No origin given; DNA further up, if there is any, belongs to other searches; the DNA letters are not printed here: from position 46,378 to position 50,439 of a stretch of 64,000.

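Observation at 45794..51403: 1253-aa membrane-anchored FAD-oxidase + methyltransferase-like fusion, flanked on both sides by a paralogous multi-TM module family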

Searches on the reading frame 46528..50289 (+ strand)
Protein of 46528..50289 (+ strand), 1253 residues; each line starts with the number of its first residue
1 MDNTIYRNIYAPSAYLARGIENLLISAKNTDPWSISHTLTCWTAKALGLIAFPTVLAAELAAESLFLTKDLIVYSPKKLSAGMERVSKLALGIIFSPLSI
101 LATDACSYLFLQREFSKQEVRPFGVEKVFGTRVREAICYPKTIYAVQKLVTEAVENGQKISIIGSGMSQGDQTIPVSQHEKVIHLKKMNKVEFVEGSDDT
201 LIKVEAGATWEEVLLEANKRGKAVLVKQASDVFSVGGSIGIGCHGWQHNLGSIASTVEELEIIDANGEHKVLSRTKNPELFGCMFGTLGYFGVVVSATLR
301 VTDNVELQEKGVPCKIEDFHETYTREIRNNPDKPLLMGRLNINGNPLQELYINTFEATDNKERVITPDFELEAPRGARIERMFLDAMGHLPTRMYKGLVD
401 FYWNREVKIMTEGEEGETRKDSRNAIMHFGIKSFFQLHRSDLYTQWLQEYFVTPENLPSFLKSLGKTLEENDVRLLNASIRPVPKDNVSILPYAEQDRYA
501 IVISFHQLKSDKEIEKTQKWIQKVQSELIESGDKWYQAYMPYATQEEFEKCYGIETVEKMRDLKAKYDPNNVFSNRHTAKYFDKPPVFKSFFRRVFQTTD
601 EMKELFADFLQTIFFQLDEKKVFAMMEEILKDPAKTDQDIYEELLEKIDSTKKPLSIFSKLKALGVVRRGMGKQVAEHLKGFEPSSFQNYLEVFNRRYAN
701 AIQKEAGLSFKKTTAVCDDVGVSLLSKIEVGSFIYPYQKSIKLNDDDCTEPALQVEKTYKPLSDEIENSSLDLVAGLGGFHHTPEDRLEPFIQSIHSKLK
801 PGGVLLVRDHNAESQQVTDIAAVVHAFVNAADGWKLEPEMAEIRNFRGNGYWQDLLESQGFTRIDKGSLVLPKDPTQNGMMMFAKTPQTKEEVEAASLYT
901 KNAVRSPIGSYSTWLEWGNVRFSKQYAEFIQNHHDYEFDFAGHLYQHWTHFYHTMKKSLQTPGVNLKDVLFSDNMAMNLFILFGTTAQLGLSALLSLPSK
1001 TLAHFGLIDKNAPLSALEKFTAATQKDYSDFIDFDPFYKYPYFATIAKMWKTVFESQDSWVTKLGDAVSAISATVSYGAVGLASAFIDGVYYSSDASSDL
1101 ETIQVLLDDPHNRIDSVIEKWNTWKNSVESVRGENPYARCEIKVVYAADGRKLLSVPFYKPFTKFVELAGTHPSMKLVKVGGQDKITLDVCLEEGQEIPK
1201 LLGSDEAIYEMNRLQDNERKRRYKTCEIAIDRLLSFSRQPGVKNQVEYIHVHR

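Call 3: search_protein_families(library=pfam, proteins=[window:46528-50289:+], max_evalue=1)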
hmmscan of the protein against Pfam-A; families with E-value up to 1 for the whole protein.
window:46528-50289:+ (1253 aa): 8 families
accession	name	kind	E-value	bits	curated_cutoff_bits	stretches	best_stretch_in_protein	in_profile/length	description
PF01565.28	FAD_binding_4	-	1.1e-19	70.9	26.4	1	136-271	3-137/139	FAD binding domain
PF04030.19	ALO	-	2.4e-06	27.9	23.1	1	440-580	120-257/258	D-arabinono-1,4-lactone oxidase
PF08031.17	BBE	-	8.2e-05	23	20.6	1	549-577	15-42/45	Berberine and berberine like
PF13489.12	Methyltransf_23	-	0.00038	20.7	27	1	757-862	68-160/164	Methyltransferase domain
PF13649.12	Methyltransf_25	-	0.022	15.9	27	1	766-803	60-97/97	Methyltransferase domain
PF08242.18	Methyltransf_12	-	0.027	15.7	30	1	754-805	50-98/98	Methyltransferase domain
PF08241.18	Methyltransf_11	-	0.044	14.9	21.2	1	766-806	56-94/95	Methyltransferase domain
PF13847.12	Methyltransf_31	-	0.15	12.2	27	1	788-821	90-123/145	Methyltransferase domain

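Call 4: search_protein_families(library=ncbifam, proteins=[window:46528-50289:+], max_evalue=1)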
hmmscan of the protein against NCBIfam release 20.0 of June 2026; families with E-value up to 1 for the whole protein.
window:46528-50289:+ (1253 aa): 11 families
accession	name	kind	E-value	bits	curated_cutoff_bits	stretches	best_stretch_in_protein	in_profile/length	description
TIGR01678.1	FAD_lactone_ox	subfamily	5.8e-25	88.1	396.8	2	128-323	10-200/438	sugar 1,4-lactone oxidase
NF053785.1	DcplphribOxDprE1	equivalog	2.2e-15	56.8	500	1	145-303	26-182/449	decaprenylphosphoryl-beta-D-ribose oxidase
TIGR01679.1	bact_FAD_ox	subfamily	5.1e-12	45.4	292.25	1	145-318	23-189/419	FAD-linked oxidoreductase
NF041226.1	BagK_FevA1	equivalog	9.8e-12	44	800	2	145-297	52-199/453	bagremycin/ferroverdin biosynthesis FAD-dependent oxygenase BagK/FevA1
TIGR01676.1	GLDHase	equivalog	1.9e-10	40.2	458.25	1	137-324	65-248/541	L-galactonolactone dehydrogenase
NF041227.1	BagG_FevA2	exception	3.2e-09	35.9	850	1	200-300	106-206/455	bagremycin/ferroverdin biosynthesis FAD-dependent oxygenase BagG/FevA2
TIGR01677.1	pln_FAD_oxido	subfamily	1.1e-07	30.8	383.1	1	136-302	36-212/560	FAD-dependent oxidoreductase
TIGR00179.1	murB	equivalog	0.002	17.4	144.5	1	136-273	15-145/290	UDP-N-acetylmuramate dehydrogenase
NF000755.0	PRK00046.1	equivalog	0.02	13.6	277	1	141-215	29-100/343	UDP-N-acetylmuramate dehydrogenase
NF041536.1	ArsM_DUF2284_UU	exception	0.047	12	575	1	767-888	142-262/459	arsenite methyltransferase/DUF2284 domain selenoprotein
NF052335.1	PdgHdaseHSB129560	equivalog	0.11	11.8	500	1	1041-1110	151-219/330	peptidoglycan hydrolase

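Call 5: find_homologous_proteins(query=window:46528-50289:+, max_evalue=0.001)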
Query window:46528-50289:+ (1253 aa): 20 proteins with E <= 0.001 among 8000 candidates.
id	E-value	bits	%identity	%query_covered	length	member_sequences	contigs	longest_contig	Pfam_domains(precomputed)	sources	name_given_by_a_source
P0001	0.0e+0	2887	100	100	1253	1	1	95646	PF04030.20,PF01565.29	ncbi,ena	-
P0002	0.0e+0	1674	62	84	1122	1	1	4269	-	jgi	jgi:FAD/FMN-containing dehydrogenase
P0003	0.0e+0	1035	43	100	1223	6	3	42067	PF01565.29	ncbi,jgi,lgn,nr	ncbi:MAG: FAD-binding protein [Chlamydiae bacterium]|nr:FAD-binding protein [Chlamydiota bacterium]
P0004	0.0e+0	1015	42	99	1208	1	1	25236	PF01565.29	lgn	-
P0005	3.1e-279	947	42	99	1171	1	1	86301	PF01565.29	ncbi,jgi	jgi:FAD/FMN-containing dehydrogenase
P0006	1.3e-269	916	41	99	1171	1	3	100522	PF01565.29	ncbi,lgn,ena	-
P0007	3.2e-173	596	32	98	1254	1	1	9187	PF13489.13,PF01565.29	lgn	-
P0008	6.1e-142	493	30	99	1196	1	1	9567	PF04030.20,PF13649.13,PF01565.29,PF08241.19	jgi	-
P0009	4.3e-138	480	30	92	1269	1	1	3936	PF04030.20,PF13649.13,PF01565.29,PF08241.19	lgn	-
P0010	1.3e-125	439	31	79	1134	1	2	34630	PF13489.13,PF13649.13,PF01565.29,PF08241.19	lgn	-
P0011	1.0e-112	396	30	80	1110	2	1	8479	PF04030.20,PF01565.29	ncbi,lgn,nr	ncbi:MAG: FAD-binding protein [Simkaniaceae bacterium]|nr:FAD-binding protein [Simkaniaceae bacteriu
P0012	1.8e-110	388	30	77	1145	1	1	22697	PF13489.13,PF13649.13,PF01565.29,PF08241.19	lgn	-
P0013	4.8e-109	384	33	60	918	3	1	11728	PF13489.13,PF13649.13,PF01565.29,PF08241.19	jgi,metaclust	metaclust:\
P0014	8.4e-108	380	33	64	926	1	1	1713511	PF13489.13,PF13649.13,PF01565.29,PF08241.19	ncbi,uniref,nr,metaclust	ncbi:putative decaprenylphosphoryl-beta-D-ribose oxidase [Legionella massiliensis]|uniref:Putative d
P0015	2.1e-101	358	30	63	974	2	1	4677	PF13489.13,PF01565.29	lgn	-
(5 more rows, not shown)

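Call 8: search_solved_structures(query=window:46528-50289:+, max_evalue=0.01, show_alignments=2)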
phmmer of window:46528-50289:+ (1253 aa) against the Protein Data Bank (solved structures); distinct sequences matched with E-value up to 0.01: 50.
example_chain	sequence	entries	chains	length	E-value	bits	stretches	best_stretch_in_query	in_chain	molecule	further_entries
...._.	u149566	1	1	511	5.1e-12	47.4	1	137-330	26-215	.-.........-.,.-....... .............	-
8qmy_A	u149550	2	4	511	5.2e-12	47.3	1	137-330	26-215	ancestral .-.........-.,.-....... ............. | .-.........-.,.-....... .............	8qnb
8qnc_A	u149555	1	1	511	8.8e-12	46.6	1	137-330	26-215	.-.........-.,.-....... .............: A113G variant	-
4aut_A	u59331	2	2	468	1.3e-11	46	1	146-303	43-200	DECAPRENYL-PHOSPHORYL-BETA-D-RIBOFURANOSE-2-OXIDOREDUCTASE | DprE1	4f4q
2exr_A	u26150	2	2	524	8.9e-11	43.3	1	141-299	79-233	Cytokinin dehydrogenase 7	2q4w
2vfr_A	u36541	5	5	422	2.8e-09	38.3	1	140-308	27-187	XYLITOL OXIDASE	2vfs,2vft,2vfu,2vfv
4g3t_A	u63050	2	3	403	3.4e-09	38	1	182-303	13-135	oxidoreductase DprE1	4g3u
21gt_B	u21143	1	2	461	4e-09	37.8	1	148-303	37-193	Decaprenylphosphoryl-beta-D-ribose oxidase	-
21gq_A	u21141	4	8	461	4.1e-09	37.8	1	148-303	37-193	Decaprenylphosphoryl-beta-D-ribose oxidase | Oxidoreductase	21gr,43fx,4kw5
6hfv_A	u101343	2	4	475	4.4e-09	37.6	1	148-303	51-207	Decaprenylphosphoryl-beta-D-ribose oxidase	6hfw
5oep_A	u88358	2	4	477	4.5e-09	37.6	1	148-303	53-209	Decaprenylphosphoryl-beta-D-ribose oxidase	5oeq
4p8c_A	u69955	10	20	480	4.5e-09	37.6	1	148-303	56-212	Probable decaprenylphosphoryl-beta-D-ribose oxidase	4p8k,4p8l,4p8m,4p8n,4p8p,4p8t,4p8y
4fdn_A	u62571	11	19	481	4.6e-09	37.6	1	148-303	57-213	oxidoreductase DprE1 | Probable decaprenylphosphoryl-beta-D-ribose oxidase | decaprenylphosphoryl-beta-D-ribose oxidase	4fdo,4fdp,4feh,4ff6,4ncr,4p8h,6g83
5oel_A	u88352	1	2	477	4.7e-09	37.5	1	148-303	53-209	Decaprenylphosphoryl-beta-D-ribose oxidase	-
7sml_A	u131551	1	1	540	7.6e-09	36.9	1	138-330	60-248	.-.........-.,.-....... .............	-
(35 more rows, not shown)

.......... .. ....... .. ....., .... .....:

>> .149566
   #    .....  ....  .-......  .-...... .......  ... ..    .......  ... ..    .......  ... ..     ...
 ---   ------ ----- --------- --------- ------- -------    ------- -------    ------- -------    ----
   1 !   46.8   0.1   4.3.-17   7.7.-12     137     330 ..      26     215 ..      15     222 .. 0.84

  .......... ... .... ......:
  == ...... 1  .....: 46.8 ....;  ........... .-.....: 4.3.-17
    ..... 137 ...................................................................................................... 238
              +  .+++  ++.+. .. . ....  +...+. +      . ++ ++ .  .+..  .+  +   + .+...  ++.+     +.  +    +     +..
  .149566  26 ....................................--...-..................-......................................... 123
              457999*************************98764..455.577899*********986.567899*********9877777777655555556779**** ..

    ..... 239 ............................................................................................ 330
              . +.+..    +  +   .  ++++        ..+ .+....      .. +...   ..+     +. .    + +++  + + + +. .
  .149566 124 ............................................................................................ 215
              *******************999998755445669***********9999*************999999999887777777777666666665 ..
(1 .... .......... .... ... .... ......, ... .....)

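Call 9: find_encoding_contigs(protein=P0001, flank=6000, max_places=3)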
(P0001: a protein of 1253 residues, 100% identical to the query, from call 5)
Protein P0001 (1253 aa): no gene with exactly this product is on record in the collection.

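Call 10: find_encoding_contigs(protein=P0003, flank=8000, max_places=3)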
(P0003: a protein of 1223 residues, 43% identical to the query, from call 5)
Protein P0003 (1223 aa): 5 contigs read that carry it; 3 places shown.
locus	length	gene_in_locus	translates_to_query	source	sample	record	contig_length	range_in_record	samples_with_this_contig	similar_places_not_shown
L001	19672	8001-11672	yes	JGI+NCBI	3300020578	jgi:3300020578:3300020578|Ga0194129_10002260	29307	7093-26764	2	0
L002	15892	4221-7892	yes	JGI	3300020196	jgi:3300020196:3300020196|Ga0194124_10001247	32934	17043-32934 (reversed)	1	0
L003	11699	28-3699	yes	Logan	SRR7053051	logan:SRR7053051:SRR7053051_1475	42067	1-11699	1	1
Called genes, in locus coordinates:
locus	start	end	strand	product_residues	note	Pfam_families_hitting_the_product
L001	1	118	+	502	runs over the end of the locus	PF08323:Glyco_transf_5, PF13439:Glyco_transf_4 (weak), PF13579:Glyco_trans_4_4 (weak), PF00534:Glycos_transf_1, PF13692:Glyco_trans_1_4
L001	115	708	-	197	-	PF01066:CDP-OH_P_transf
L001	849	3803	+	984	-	PF02091:tRNA-synt_2e, PF02092:tRNA_synt_2f, PF05746:DALR_1 (weak)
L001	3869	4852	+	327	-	PF01764:Lipase_3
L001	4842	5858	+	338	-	PF01764:Lipase_3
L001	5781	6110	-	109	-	PF04134:DCC1-like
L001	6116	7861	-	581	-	PF01807:Zn_ribbon_DnaG, PF08275:DNAG_N, PF01751:Toprim, PF13155:Toprim_2, PF13362:Toprim_3, PF13662:Toprim_4, PF10410:DnaB_bind (weak), PF00772:DnaB (weak)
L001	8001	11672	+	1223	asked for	PF01565:FAD_binding_4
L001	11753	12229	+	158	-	-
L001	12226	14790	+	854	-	PF01624:MutS_I, PF05188:MutS_II, PF05192:MutS_III, PF05190:MutS_IV, PF00488:MutS_V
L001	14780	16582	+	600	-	PF01541:GIY-YIG, PF27096:UvrC_M, PF22920:UvrC_RNaseH, PF08459:UvrC_RNaseH_dom, PF14520:HHH_5 (faint)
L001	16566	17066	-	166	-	-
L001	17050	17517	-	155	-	PF03780:Asp23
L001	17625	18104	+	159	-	PF14237:GYF_2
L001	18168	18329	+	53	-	-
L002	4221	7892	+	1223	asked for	PF01565:FAD_binding_4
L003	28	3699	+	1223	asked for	PF01565:FAD_binding_4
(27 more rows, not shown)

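Call 15: find_encoding_contigs(protein=P0002, flank=5000, max_places=3)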
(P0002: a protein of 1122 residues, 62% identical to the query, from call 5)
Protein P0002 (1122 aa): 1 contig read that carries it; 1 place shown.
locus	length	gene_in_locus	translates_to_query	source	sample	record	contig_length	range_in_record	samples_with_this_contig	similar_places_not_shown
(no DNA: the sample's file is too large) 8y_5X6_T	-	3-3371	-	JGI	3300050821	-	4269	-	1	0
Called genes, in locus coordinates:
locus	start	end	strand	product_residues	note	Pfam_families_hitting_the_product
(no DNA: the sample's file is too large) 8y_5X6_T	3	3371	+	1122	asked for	?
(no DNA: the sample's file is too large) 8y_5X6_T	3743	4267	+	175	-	?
